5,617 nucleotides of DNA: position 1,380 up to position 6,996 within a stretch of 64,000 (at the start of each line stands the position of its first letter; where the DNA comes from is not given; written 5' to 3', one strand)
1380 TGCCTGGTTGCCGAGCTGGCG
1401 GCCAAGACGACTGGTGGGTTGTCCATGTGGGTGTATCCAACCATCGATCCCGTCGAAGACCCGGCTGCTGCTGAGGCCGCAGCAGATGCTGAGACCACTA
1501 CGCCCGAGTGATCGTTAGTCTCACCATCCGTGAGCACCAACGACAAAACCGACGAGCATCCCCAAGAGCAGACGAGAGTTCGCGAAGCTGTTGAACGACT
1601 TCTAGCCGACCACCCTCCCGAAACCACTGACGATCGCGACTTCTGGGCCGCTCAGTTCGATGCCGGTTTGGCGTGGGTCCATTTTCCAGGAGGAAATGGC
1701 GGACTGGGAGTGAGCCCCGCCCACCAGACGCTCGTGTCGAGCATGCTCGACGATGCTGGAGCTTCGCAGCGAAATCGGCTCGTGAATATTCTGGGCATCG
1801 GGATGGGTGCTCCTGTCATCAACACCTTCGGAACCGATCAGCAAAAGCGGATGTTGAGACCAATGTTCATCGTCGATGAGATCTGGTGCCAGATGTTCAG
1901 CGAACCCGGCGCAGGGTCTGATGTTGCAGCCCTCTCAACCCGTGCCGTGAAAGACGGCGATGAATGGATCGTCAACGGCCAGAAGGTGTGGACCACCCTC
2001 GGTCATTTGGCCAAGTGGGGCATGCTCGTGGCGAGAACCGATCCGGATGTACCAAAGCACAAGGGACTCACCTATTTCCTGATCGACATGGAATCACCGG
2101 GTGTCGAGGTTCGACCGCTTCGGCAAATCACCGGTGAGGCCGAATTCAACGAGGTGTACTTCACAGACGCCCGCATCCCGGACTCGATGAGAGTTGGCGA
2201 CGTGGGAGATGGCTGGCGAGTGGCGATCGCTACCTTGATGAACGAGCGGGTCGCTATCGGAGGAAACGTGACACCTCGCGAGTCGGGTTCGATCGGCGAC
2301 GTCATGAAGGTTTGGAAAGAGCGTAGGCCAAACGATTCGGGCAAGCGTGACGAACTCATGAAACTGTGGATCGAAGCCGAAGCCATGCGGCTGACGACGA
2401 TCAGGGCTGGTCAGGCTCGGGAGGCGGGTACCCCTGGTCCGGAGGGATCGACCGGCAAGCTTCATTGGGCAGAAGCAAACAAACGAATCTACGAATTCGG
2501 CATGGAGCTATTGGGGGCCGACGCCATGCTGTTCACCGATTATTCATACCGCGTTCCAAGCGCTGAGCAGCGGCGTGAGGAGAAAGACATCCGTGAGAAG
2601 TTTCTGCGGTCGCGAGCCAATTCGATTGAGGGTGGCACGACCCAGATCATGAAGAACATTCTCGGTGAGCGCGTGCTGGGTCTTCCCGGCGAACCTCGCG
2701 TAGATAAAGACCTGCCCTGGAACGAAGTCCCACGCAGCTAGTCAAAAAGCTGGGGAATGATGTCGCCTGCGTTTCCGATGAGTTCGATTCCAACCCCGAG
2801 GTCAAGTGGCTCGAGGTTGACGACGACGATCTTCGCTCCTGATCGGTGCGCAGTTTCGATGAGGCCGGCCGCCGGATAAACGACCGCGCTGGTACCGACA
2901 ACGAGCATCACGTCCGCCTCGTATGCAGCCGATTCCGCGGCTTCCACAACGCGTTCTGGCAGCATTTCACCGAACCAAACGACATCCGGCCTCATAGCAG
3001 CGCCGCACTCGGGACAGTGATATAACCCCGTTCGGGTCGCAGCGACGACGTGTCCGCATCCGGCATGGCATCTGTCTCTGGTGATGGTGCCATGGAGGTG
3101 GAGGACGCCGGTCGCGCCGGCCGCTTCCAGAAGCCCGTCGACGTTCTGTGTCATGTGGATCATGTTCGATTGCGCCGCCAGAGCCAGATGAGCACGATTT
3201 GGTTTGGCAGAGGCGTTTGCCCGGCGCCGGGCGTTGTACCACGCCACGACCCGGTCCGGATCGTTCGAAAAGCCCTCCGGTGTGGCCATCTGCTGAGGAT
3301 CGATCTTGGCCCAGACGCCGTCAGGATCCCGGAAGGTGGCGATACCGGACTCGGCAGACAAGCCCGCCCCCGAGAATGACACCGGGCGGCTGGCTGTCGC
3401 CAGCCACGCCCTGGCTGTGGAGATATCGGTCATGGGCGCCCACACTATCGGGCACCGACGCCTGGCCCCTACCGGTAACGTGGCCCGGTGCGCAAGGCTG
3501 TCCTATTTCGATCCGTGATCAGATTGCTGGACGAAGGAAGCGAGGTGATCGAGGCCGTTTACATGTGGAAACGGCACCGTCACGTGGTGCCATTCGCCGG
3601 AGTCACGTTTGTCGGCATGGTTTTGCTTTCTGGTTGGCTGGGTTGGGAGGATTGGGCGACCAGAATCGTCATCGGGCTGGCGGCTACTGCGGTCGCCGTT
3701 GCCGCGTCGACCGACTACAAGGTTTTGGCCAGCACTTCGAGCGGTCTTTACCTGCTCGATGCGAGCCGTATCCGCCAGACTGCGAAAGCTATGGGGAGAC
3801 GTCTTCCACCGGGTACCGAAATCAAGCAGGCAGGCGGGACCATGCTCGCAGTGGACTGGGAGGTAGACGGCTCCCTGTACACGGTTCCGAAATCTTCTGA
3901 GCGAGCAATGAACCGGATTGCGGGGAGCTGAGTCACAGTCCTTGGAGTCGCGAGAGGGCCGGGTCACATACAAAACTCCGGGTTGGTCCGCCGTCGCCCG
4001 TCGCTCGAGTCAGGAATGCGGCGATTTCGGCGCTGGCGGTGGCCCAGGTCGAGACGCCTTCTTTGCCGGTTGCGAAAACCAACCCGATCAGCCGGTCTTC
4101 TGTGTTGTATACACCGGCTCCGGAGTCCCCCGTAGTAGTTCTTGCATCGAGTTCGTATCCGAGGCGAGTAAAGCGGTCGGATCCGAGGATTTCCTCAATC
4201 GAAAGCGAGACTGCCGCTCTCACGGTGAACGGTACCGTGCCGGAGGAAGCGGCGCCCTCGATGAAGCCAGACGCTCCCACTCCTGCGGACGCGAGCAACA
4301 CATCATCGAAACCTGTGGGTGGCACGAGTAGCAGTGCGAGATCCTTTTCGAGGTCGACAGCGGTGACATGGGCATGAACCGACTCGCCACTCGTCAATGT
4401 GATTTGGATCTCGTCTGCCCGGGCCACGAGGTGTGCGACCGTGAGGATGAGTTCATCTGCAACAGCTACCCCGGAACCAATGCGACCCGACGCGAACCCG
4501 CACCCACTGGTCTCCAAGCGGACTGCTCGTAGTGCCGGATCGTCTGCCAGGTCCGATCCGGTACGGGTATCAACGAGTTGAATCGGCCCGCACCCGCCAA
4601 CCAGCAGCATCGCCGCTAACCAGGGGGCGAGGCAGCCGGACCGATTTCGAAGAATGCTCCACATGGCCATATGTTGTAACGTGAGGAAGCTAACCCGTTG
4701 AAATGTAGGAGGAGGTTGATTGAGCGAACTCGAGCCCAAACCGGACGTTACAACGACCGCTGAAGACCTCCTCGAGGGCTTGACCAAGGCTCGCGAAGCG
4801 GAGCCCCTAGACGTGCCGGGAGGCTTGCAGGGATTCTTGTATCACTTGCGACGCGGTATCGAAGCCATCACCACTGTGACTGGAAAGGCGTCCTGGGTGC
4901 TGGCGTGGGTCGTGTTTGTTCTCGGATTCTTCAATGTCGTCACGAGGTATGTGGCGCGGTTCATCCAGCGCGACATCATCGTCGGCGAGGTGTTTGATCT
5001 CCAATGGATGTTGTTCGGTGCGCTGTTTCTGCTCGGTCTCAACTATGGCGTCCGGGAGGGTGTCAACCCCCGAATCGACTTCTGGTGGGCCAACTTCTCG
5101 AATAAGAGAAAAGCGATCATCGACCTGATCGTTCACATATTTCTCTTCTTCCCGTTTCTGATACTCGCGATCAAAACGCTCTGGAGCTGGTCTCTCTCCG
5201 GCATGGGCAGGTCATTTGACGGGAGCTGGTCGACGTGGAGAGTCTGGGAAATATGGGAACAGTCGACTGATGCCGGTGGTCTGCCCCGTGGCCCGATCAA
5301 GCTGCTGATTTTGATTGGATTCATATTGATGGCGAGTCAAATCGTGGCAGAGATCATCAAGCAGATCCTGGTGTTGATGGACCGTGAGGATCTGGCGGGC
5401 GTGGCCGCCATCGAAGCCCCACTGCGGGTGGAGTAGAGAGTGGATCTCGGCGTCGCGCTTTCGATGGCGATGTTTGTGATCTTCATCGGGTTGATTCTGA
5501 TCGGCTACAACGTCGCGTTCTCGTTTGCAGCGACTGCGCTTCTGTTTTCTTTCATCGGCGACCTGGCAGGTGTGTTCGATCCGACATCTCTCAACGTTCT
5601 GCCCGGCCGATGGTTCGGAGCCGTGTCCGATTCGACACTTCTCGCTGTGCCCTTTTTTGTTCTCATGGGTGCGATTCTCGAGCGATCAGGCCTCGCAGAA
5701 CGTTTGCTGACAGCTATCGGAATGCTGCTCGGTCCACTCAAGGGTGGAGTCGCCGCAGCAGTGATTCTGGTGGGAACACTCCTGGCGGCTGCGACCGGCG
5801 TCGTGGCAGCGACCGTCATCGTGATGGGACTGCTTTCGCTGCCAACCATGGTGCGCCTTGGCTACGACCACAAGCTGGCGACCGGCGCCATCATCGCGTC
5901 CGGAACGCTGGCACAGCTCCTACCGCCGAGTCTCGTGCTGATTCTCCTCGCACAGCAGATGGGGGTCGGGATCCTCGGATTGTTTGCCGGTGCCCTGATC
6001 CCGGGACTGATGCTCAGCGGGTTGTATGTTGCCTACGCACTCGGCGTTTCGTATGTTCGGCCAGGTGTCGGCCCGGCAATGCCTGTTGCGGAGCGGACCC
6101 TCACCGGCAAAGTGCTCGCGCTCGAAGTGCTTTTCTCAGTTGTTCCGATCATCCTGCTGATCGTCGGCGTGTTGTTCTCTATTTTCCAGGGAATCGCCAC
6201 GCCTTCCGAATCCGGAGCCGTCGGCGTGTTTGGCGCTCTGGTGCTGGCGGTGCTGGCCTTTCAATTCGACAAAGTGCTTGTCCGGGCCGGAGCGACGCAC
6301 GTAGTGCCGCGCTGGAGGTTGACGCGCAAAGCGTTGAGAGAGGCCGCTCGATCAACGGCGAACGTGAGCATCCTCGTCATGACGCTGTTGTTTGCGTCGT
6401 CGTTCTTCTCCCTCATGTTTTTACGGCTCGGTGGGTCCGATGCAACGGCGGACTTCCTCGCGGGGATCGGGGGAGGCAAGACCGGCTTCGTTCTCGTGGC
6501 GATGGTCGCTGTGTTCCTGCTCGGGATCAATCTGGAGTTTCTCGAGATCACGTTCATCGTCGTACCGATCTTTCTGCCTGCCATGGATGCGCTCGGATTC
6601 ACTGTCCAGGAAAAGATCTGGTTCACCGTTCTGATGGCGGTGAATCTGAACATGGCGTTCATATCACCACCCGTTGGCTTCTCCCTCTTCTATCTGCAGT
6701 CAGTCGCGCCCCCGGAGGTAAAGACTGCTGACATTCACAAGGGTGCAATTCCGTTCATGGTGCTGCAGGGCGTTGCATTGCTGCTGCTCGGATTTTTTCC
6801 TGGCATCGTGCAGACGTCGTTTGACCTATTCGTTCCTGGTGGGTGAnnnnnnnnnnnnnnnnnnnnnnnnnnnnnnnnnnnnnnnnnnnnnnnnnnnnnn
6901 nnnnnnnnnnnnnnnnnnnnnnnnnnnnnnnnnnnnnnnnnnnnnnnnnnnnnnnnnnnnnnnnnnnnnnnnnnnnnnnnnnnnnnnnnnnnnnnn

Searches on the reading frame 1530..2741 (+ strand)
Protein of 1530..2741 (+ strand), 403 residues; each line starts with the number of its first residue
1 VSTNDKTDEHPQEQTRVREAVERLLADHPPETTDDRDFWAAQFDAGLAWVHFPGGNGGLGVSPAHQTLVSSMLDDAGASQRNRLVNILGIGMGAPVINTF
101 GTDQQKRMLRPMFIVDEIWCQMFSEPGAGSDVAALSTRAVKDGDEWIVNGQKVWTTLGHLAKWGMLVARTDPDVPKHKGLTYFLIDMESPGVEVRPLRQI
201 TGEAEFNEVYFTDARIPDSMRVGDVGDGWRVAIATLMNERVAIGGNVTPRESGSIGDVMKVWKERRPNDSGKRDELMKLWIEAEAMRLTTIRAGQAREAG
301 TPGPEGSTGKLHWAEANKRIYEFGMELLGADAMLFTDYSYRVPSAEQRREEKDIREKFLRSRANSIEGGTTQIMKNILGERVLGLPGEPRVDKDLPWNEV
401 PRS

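Call 58: search_protein_families(library=pfam, proteins=[window:1530-2741:+], max_evalue=0.00001)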
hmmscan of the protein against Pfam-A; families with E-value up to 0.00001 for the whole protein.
window:1530-2741:+ (403 aa): 3 families
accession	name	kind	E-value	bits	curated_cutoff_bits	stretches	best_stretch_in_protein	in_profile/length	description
PF02770.24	Acyl-CoA_dh_M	-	1.3e-21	77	33.3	1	120-213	1-96/97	Acyl-CoA dehydrogenase, middle domain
PF00441.29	Acyl-CoA_dh_1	-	1.7e-17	64.4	22.4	1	226-383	1-150/150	Acyl-CoA dehydrogenase, C-terminal domain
PF02771.21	Acyl-CoA_dh_N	-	1.2e-08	35.8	22.9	1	7-109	1-105/113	Acyl-CoA dehydrogenase, N-terminal domain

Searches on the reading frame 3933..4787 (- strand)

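Call 58: search_protein_families(library=pfam, proteins=[window:3933-4787:-], max_evalue=0.00001)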
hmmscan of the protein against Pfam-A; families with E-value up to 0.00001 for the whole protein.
window:3933-4787:- (284 aa): 1 family
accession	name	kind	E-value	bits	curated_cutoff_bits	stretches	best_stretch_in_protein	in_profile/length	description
PF13365.12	Trypsin_2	-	1.1e-13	52.6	27.6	1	104-236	1-144/144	Trypsin-like peptidase domain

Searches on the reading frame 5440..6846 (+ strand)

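Call 58: search_protein_families(library=pfam, proteins=[window:5440-6846:+], max_evalue=0.00001)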
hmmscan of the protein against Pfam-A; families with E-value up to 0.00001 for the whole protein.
window:5440-6846:+ (468 aa): 1 family
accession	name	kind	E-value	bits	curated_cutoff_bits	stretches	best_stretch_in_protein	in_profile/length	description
PF06808.19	DctM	-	1.3e-76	258.5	23.8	1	12-456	1-413/413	Tripartite ATP-independent periplasmic transporter, DctM component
